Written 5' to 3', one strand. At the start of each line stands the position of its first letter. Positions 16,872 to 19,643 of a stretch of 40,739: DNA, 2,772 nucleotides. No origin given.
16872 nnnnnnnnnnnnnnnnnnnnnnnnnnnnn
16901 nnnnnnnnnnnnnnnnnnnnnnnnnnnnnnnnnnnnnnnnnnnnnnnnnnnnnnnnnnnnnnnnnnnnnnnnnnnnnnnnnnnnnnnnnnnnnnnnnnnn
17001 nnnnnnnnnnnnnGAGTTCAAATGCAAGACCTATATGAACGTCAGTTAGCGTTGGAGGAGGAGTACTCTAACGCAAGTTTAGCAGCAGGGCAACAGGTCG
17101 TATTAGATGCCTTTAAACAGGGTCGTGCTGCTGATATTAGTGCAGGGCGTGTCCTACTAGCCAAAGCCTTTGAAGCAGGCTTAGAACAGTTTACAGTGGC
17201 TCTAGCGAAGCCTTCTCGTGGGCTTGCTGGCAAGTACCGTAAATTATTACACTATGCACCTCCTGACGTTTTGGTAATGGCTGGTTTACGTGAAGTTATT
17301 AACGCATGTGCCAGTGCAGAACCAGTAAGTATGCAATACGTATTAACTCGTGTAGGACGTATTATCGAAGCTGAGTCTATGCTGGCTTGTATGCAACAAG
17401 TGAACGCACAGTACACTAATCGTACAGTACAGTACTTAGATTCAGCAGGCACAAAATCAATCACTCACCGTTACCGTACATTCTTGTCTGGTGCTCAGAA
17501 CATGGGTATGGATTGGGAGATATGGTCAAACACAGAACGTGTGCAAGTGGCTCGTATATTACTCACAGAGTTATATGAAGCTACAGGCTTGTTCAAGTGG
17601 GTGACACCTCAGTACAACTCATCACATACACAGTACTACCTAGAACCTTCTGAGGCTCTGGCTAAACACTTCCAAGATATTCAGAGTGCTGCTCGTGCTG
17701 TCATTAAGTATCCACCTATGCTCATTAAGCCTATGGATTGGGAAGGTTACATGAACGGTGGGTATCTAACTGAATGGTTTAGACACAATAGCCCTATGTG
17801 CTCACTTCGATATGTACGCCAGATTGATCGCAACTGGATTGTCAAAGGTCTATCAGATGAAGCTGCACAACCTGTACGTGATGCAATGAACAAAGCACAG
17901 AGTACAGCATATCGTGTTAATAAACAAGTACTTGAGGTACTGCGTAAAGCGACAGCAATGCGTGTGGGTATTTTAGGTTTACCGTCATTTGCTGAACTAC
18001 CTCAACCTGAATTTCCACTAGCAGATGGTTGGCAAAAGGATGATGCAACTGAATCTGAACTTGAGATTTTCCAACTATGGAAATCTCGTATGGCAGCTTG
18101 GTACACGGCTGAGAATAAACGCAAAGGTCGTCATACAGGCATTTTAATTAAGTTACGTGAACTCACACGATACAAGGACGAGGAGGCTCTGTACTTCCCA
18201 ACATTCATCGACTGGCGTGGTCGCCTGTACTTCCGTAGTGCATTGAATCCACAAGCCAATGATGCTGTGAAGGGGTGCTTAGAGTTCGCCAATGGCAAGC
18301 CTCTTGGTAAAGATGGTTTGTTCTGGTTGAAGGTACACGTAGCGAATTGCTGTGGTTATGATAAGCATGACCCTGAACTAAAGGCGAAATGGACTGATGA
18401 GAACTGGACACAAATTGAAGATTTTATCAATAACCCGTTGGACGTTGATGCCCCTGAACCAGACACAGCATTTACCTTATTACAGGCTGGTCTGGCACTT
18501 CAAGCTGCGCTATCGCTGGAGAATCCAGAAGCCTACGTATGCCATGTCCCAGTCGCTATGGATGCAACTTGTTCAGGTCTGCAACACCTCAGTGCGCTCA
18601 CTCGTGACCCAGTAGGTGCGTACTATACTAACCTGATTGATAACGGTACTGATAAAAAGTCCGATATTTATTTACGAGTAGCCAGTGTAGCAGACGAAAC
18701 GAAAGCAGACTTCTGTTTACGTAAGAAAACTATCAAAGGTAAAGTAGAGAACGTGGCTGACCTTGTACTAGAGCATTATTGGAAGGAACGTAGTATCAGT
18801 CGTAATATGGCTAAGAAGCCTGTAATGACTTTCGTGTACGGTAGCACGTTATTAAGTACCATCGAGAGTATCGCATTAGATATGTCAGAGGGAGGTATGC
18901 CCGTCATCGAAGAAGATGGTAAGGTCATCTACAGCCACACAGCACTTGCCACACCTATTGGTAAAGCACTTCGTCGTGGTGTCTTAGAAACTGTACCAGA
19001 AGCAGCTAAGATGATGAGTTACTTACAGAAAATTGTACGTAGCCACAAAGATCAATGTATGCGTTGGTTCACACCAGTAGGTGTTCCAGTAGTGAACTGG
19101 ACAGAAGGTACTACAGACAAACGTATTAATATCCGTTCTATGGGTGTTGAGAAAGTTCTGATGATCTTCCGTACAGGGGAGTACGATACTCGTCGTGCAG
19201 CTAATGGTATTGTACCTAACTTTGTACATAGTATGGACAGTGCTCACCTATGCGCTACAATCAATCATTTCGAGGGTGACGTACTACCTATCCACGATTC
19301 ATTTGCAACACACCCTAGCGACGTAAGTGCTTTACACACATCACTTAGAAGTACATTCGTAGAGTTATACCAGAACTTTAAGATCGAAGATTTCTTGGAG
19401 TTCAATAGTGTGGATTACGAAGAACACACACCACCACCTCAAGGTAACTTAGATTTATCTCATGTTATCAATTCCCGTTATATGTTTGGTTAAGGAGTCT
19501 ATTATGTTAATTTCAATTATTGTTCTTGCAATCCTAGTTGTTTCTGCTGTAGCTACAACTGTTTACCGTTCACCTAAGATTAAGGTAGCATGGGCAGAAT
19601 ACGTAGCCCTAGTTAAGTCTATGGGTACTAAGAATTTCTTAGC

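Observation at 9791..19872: Candidate phage-RNAP promoter consensus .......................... found at three intergenic sites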

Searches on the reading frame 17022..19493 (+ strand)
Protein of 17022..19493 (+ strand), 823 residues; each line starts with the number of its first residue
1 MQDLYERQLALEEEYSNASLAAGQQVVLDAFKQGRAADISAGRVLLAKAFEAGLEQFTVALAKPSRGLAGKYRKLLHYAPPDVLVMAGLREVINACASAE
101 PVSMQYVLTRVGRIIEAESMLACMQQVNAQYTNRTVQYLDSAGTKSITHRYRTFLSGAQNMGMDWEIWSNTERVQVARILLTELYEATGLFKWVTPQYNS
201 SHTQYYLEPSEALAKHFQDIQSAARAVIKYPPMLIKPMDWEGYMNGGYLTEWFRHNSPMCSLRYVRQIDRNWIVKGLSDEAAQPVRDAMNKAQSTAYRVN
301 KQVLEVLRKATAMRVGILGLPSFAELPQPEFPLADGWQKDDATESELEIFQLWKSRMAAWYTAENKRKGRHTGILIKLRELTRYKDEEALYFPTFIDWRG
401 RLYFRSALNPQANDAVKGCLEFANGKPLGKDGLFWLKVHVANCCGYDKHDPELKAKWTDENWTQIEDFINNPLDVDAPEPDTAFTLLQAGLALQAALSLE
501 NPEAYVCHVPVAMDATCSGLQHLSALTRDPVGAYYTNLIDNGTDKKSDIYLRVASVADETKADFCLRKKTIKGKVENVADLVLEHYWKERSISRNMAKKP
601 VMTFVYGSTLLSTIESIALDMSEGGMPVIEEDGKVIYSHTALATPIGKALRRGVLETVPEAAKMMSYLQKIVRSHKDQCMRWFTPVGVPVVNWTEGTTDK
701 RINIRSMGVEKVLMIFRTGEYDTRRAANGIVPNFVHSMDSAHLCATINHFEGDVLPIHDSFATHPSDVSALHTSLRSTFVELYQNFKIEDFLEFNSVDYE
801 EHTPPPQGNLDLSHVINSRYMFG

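Call 11: search_protein_families(library=phrogs, proteins=[window:17022-19493:+])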
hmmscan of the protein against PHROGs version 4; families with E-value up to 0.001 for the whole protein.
window:17022-19493:+ (823 aa): 7 families
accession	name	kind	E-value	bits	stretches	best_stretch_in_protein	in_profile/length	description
phrog_414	-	DNA, RNA and nucleotide metabolism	2.1e-252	841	1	1-822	1-815/816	RNA polymerase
phrog_2166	-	DNA, RNA and nucleotide metabolism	6e-67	227.6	1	109-609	57-502/505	N4-like RNA polymerase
phrog_2051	-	DNA, RNA and nucleotide metabolism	7.5e-40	138.2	2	435-751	9-258/401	RNA polymerase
phrog_20599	-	DNA, RNA and nucleotide metabolism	3.3e-10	40.9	1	436-557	10-117/149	RNA polymerase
phrog_2206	-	DNA, RNA and nucleotide metabolism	0.00012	20.1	0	586-623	1561-1598/3406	virion RNA polymerase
phrog_36028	-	DNA, RNA and nucleotide metabolism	0.00016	22.2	1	225-309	215-293/320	RNA polymerase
phrog_25195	-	unknown function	0.00096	19.6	0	97-199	126-226/231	-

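Call 17: find_related_loci(query=window:17022-19493:+, collection=viral_contigs, flank=10000)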
Query window:17022-19493:+ (823 aa) in viral_contigs; peptide patterns used: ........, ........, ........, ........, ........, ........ (x = any residue, [..] = any of these).
5 stretches matched a pattern; 4 encode a relative of the query (tblastn E <= 1e-3); 4 distinct loci.
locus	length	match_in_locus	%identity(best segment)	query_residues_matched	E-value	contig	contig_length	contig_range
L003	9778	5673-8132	33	1-822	6e-123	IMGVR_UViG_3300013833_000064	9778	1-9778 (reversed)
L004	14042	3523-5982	33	1-822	4e-121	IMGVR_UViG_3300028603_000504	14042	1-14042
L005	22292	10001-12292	29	60-822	1e-88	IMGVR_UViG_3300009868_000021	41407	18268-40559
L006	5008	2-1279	39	392-822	8e-83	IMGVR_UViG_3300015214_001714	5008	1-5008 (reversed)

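Call 18: search_dna_similar(query=window:17022-19493:+, collection=phages, mode=protein, max_rows=40, rows=spread)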
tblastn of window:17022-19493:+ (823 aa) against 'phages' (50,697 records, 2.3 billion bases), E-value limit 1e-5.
Records with a match: 2757; places in all: 2801; records where one place covers at least 80% of the query: 2549.
Best place of each record, by identity: 60-80% 165; <60% 2592.
By first word of the organism name: Klebsiella 703; Escherichia 364; Pseudomonas 331; Acinetobacter 166; Vibrio 139; Salmonella 113; Yersinia 92; Pectobacterium 84; Ralstonia 55; Xanthomonas 55; and 76 more.
By host as written in the record: - 390; Klebsiella pneumoniae 377; Escherichia coli 123; Acinetobacter baumannii 60; Pseudomonas putida KT2440 and Paw85 53; Pseudomonas aeruginosa 44; Yersinia pestis 38; Pectobacterium atrosepticum DSM18077 33; and 703 more.
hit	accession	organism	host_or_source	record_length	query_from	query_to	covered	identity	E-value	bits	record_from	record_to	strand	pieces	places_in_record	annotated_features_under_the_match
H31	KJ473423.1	Acinetobacter phage vB_AbaP_Acibel007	Acinetobacter baumannii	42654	3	822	100%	65.9%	0e+0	1143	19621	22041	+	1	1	putative DNA-dependent RNA polymerase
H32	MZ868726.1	Acinetobacter phage APK77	Acinetobacter baumannii strain APEX 104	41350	1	823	100%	62.7%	0e+0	1093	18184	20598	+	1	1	RNA polymerase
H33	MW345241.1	Acinetobacter phage vB_AbaP_APK26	Acinetobacter baumannii strain KZ-1098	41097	1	823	100%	62.1%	0e+0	1085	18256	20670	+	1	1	putative DNA-directed RNA-polymerase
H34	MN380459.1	Klebsiella phage vB_KpnP_fHeKpn01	Klebsiella pneumoniae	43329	4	822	100%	37.3%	3e-147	485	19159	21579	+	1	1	DNA-dependent RNA polymerase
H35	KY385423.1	Klebsiella phage vB_KpnP_KpV74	Klebsiella pneumoniae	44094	4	822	100%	37.1%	7e-146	481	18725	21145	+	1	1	putative DNA-dependent RNA polymerase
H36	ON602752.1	Klebsiella phage VLCpiA1b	Klebsiella pneumoniae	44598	4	822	100%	36.9%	9e-148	486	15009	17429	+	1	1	RNA polymerase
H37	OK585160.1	Vibrio phage vB_VpP_HA7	Vibrio parahaemolyticus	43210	7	822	99%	36.1%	5e-146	481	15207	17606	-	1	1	DNA-directed RNA polymerase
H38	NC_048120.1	Pectobacterium phage Zenivior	Pectobacterium atrosepticum DSM18077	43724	4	822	100%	34.9%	1e-139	463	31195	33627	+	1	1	N4-like RNA polymerase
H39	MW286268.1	Pseudomonas phage Strit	Pseudomonas syringae GAW0113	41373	5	822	99%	31.7%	3e-104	360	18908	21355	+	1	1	RNA polymerase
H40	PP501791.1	Pseudomonas phage vB_Pae10145-KEN1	Pseudomonas aeruginosa ATCC 10145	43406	3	822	100%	31.4%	2e-103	357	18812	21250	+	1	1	RNA polymerase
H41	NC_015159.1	Vibrio phage ICP3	Vibrio cholerae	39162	4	822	100%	29.4%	8e-74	269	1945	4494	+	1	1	1: N4-like RNA polymerase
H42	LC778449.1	Cronobacter phage RZ4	Cronobacter sakazakii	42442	1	822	100%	28.5%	8e-79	284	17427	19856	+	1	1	RNA polymerase | hypothetical protein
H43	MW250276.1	Kosakonia virus Kc318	Kosakonia cowanii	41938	6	822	99%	27.9%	1e-62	236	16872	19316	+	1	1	DNA-directed RNA polymerase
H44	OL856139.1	Rahnella phage Sarma103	Rahnella woolbedingensis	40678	4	823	100%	27.4%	2e-62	235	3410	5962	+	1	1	RNA polymerase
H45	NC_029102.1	Enterobacter phage E-2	Enterobacter cloacae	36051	4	823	100%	27.0%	8e-64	239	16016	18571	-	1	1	RNA polymerase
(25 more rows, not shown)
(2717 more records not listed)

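Call 31: find_related_loci(query=window:17022-19493:+, collection=metagenome_contigs, flank=10000)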
Query window:17022-19493:+ (823 aa) in metagenome_contigs; peptide patterns used: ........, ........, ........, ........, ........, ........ (x = any residue, [..] = any of these).
50 stretches matched a pattern; 3 encode a relative of the query (tblastn E <= 1e-3); 3 distinct loci.
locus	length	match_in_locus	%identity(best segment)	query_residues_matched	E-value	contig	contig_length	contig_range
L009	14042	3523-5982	33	1-822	5e-121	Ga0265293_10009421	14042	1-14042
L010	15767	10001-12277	30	65-822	8e-88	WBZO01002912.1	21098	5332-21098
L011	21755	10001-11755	34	233-822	3e-88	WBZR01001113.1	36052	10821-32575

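Call 33: find_homologous_proteins(query=window:17022-19493:+, max_evalue=1e-100)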
Query window:17022-19493:+ (823 aa): 164 proteins with E <= 1e-100 among 8000 candidates; the best 120 are listed.
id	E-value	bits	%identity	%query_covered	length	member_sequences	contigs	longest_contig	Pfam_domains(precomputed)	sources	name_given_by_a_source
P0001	0.0e+0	1857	97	100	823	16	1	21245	PF14700.12,PF00940.25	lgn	-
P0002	0.0e+0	1357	70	100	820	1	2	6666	PF14700.12,PF00940.25,PF21894.3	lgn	-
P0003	0.0e+0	1355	69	100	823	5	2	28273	PF14700.12,PF00940.25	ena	-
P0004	0.0e+0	1354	69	100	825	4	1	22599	PF14700.12,PF00940.25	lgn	-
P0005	0.0e+0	1349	69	100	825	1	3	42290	PF14700.12,PF00940.25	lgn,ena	-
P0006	0.0e+0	1348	69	100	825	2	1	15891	PF14700.12,PF00940.25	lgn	-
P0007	0.0e+0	1342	69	100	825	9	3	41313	PF14700.12,PF00940.25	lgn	-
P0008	0.0e+0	1339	68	100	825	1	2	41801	PF14700.12,PF00940.25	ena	-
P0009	0.0e+0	1330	69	100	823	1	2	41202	PF14700.12,PF00940.25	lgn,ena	-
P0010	0.0e+0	1316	68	100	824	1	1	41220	PF14700.12,PF00940.25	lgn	-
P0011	0.0e+0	1308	68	100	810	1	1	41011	PF14700.12,PF00940.25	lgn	-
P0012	0.0e+0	1308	68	100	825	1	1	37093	PF14700.12,PF00940.25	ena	-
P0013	0.0e+0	1307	68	100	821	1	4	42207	PF14700.12,PF00940.25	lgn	-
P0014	0.0e+0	1307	68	100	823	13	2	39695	PF14700.12,PF00940.25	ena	-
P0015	0.0e+0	1306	69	100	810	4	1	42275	PF14700.12,PF00940.25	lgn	-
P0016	0.0e+0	1301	67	100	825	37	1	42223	PF14700.12,PF00940.25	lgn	-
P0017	0.0e+0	1300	68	100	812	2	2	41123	PF14700.12,PF00940.25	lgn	-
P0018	0.0e+0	1292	67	100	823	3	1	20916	PF14700.12,PF00940.25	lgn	-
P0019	0.0e+0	1291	66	100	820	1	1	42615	PF14700.12,PF00940.25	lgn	-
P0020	0.0e+0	1291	67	100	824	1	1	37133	PF14700.12,PF00940.25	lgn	-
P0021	0.0e+0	1291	68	100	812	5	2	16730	PF14700.12,PF00940.25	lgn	-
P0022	0.0e+0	1290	67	100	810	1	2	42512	PF14700.12,PF00940.25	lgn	-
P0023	0.0e+0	1285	67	100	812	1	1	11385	PF14700.12,PF00940.25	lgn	-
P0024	0.0e+0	1283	66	100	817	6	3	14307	PF14700.12,PF00940.25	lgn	-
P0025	0.0e+0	1279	67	100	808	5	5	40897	PF14700.12,PF00940.25,PF21894.3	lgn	-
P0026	0.0e+0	1276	65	99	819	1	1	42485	PF14700.12,PF00940.25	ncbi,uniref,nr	ncbi:DNA directed RNA polymerase [Vibrio phage vB_VhaP_VH-5]|uniref:DNA-directed RNA polymerase n=1 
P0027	0.0e+0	1276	64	100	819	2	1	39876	PF14700.12,PF00940.25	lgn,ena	-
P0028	0.0e+0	1270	66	100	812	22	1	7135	PF14700.12,PF00940.25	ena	-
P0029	0.0e+0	1266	66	100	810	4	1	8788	PF14700.12,PF00940.25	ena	-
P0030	0.0e+0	1260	66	100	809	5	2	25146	PF14700.12,PF00940.25,PF21894.3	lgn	-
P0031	0.0e+0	1257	64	100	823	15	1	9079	PF14700.12,PF00940.25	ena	-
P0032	0.0e+0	1256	66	100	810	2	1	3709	PF14700.12,PF00940.25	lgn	-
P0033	0.0e+0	1251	65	100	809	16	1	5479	PF14700.12,PF00940.25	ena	-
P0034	0.0e+0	1251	65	100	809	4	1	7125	PF14700.12,PF00940.25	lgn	-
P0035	0.0e+0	1250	65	100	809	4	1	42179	PF14700.12,PF00940.25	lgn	-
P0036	0.0e+0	1248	66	100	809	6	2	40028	PF14700.12,PF00940.25,PF21894.3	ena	-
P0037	0.0e+0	1244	65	100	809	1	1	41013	PF14700.12,PF00940.25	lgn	-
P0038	0.0e+0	1242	65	100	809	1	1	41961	PF14700.12,PF00940.25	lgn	-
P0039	0.0e+0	1232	65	100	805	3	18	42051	PF14700.12,PF00940.25,PF21894.3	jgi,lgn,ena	jgi:DNA-directed RNA polymerase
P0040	0.0e+0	1225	64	100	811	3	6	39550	PF14700.12,PF00940.25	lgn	-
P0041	0.0e+0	1224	63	100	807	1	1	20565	PF14700.12,PF00940.25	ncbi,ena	-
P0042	0.0e+0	1219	63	100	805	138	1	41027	PF14700.12,PF00940.25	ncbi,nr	ncbi:RNA polymerase [Acinetobacter phage BM12]|nr:RNA polymerase [Acinetobacter phage BM12]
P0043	0.0e+0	1201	63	100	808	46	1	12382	PF14700.12,PF00940.25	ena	-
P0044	0.0e+0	1197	62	100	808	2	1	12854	PF14700.12,PF00940.25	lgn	-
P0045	0.0e+0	1195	63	100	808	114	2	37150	PF14700.12,PF00940.25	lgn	-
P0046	0.0e+0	1194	63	100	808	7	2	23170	PF14700.12,PF00940.25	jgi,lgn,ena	-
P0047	0.0e+0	1187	62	100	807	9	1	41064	PF14700.12,PF00940.25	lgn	-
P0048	0.0e+0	1177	62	100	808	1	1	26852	PF14700.12,PF00940.25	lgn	-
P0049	0.0e+0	1166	62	100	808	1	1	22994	PF14700.12,PF00940.25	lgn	-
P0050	0.0e+0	1156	61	100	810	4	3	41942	PF14700.12,PF00940.25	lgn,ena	-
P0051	0.0e+0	1147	61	100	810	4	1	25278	PF14700.12,PF00940.25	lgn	-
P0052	0.0e+0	1132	59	100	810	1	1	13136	PF14700.12,PF00940.25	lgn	-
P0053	0.0e+0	1132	60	100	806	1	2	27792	PF14700.12,PF00940.25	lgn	-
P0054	0.0e+0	1113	59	100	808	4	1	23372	PF14700.12,PF00940.25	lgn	-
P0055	0.0e+0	1111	59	100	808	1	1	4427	PF14700.12,PF00940.25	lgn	-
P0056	0.0e+0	1103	59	100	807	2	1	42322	PF14700.12,PF00940.25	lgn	-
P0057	0.0e+0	1099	59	100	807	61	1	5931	PF14700.12,PF00940.25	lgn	-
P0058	0.0e+0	1095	58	100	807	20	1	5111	PF14700.12,PF00940.25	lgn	-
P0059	0.0e+0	1093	57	100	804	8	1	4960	PF14700.12,PF00940.25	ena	-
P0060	0.0e+0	1064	57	100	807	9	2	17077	PF14700.12,PF00940.25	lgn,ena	-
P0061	0.0e+0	1058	57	100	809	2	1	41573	PF14700.12,PF00940.25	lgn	-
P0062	0.0e+0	1050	56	100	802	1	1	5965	PF14700.12,PF00940.25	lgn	-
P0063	0.0e+0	1045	56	100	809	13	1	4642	PF14700.12,PF00940.25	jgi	-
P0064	0.0e+0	1039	56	100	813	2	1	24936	PF14700.12,PF00940.25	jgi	jgi:DNA-directed RNA polymerase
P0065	0.0e+0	1031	54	99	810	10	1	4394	PF14700.12,PF00940.25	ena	-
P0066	0.0e+0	1024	56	100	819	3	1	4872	PF14700.12,PF00940.25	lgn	-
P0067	7.2e-298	1008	54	99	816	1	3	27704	PF14700.12,PF00940.25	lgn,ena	-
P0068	5.4e-296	1002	55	100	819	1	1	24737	PF14700.12,PF00940.25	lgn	-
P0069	1.7e-280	951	67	73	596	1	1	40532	PF14700.12,PF00940.25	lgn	-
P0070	5.5e-280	949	51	100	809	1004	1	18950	PF14700.12,PF00940.25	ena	-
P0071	4.5e-264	897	49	100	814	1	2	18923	PF14700.12,PF00940.25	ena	-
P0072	2.5e-261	887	50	100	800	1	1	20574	PF14700.12,PF00940.25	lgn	-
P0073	1.7e-260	885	71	63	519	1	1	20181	PF14700.12,PF00940.25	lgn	-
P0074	4.2e-260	883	50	100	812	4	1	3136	PF14700.12,PF00940.25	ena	-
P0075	3.0e-258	877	50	99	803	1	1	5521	PF14700.12,PF00940.25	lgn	-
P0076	7.9e-258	876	49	99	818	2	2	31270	PF14700.12,PF00940.25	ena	-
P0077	2.7e-257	874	49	100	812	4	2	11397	PF14700.12,PF00940.25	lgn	-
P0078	4.8e-257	873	49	99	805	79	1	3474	PF14700.12,PF00940.25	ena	-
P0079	7.6e-257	873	50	99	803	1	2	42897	PF14700.12,PF00940.25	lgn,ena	-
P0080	8.7e-256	869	50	99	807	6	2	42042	PF14700.12,PF00940.25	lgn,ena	-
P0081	1.1e-255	869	49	99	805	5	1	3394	PF14700.12,PF00940.25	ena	-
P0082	3.9e-253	860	50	99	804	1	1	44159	PF14700.12,PF00940.25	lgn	-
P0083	9.0e-253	859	49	100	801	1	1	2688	PF14700.12,PF00940.25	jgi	jgi:DNA-directed RNA polymerase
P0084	5.7e-252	857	64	73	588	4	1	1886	PF14700.12,PF00940.25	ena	-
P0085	6.1e-251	853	48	100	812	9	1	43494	PF14700.12,PF00940.25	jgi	jgi:DNA-directed RNA polymerase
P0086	3.2e-250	851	49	100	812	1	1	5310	PF14700.12,PF00940.25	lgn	-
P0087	4.4e-250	850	49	99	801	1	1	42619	PF14700.12,PF00940.25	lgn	-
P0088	1.5e-248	845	48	100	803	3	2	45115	PF14700.12,PF00940.25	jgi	jgi:DNA-directed RNA polymerase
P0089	3.1e-248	844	49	100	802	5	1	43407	PF14700.12,PF00940.25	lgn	-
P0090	1.7e-247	842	49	100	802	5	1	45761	PF14700.12,PF00940.25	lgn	-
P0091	2.7e-246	838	48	100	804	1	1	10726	PF14700.12,PF00940.25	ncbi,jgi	jgi:DNA-directed RNA polymerase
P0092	4.8e-246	837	48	100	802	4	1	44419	PF14700.12,PF00940.25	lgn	-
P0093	6.8e-246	836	48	100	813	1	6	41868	PF14700.12,PF00940.25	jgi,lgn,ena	-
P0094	5.8e-244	830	48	100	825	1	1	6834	PF14700.12,PF00940.25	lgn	-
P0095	1.1e-242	826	47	100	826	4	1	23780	PF14700.12,PF00940.25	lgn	-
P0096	4.6e-242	824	47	100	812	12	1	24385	PF14700.12,PF00940.25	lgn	-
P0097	1.0e-241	823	48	100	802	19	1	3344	PF14700.12,PF00940.25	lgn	-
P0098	1.3e-240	819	47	100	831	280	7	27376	PF14700.12,PF00940.25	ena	-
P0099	6.7e-240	817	47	99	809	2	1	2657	PF14700.12,PF00940.25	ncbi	-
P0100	1.8e-239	815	47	100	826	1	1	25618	PF14700.12,PF00940.25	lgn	-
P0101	8.1e-239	813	47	100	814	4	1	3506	PF14700.12,PF00940.25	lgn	-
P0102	1.6e-238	812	46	100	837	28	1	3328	PF14700.12,PF00940.25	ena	-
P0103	1.1e-237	809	46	99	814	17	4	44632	PF14700.12,PF00940.25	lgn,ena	-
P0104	1.3e-236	806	47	100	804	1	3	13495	PF14700.12,PF00940.25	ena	-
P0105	7.6e-233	793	46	99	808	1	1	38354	PF14700.12,PF00940.25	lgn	-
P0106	1.8e-232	792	66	63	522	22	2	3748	PF14700.12,PF00940.25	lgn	-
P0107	4.9e-232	791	47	100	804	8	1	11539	PF14700.12,PF00940.25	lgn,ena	-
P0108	1.4e-231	789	47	100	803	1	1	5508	PF14700.12,PF00940.25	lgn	-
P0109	2.4e-231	788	58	73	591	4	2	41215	PF14700.12,PF00940.25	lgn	-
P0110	1.2e-230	786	45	99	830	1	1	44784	PF14700.12,PF00940.25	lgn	-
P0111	2.5e-230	785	46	100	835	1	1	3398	PF14700.12,PF00940.25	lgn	-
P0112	3.7e-228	778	46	100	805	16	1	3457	PF14700.12,PF00940.25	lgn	-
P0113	6.9e-225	767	45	99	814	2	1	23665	PF14700.12,PF00940.25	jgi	jgi:DNA-directed RNA polymerase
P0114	1.2e-223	763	45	99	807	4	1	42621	PF14700.12,PF00940.25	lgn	-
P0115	1.4e-223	763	45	100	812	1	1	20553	PF14700.12,PF00940.25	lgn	-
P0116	3.8e-223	761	44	100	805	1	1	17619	PF14700.12,PF00940.25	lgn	-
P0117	1.8e-220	752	44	100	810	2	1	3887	PF14700.12,PF00940.25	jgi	jgi:DNA-directed RNA polymerase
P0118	1.9e-220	752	44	100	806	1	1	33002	PF14700.12,PF00940.25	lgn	-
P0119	1.9e-214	732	45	100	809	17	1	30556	PF14700.12,PF00940.25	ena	-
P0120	1.1e-213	730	42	100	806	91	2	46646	PF14700.12,PF00940.25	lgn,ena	-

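Call 34: find_encoding_contigs(protein=P0001, flank=10000, max_places=2)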
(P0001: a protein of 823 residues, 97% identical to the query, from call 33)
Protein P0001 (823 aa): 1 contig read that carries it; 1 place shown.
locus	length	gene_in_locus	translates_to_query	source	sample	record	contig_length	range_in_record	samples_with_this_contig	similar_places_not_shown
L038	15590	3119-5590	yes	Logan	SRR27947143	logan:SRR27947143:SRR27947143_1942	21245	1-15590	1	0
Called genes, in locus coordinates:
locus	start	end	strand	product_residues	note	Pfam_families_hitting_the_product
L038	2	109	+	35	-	?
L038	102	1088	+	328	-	-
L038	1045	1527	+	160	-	PF02945:Endonuclease_7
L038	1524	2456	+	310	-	PF00149:Metallophos (weak)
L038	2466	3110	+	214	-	-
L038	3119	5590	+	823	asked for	PF14700:RPOL_N, PF00940:RNA_pol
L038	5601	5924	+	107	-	-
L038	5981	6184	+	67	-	-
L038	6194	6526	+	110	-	-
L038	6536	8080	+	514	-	PF12236:Head-tail_con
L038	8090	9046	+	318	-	-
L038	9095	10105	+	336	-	-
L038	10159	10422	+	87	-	-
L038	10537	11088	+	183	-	PF17212:Tube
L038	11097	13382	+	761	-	PF25675:Phage_nozzle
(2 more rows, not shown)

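Call 35: find_encoding_contigs(protein=P0005, flank=10000, max_places=1)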
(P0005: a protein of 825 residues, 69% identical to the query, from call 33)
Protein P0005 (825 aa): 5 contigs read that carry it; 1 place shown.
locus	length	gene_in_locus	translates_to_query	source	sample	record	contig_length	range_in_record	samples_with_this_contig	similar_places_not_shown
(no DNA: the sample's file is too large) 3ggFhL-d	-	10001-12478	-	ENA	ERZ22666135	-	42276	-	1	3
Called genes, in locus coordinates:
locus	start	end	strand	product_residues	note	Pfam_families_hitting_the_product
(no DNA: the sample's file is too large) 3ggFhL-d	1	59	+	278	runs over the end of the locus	PF13155:Toprim_2 (weak)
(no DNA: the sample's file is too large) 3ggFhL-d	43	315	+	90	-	-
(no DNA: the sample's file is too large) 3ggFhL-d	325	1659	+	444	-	-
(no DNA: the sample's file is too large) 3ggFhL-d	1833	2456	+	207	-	-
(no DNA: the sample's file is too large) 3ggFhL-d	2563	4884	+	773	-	PF00476:DNA_pol_A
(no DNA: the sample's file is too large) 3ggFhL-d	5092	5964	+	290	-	-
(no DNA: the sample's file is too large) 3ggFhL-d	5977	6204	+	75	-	-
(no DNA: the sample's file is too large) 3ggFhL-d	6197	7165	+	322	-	-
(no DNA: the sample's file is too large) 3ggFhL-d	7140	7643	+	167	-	-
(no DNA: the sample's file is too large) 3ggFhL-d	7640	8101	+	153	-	PF02945:Endonuclease_7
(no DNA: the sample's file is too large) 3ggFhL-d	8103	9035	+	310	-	-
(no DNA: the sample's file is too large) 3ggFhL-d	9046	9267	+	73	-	-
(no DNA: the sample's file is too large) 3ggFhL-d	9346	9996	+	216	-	PF21448:DNMK (faint)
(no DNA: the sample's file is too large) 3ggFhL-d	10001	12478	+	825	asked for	PF14700:RPOL_N (weak), PF00940:RNA_pol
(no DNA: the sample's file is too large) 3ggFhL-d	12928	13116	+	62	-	-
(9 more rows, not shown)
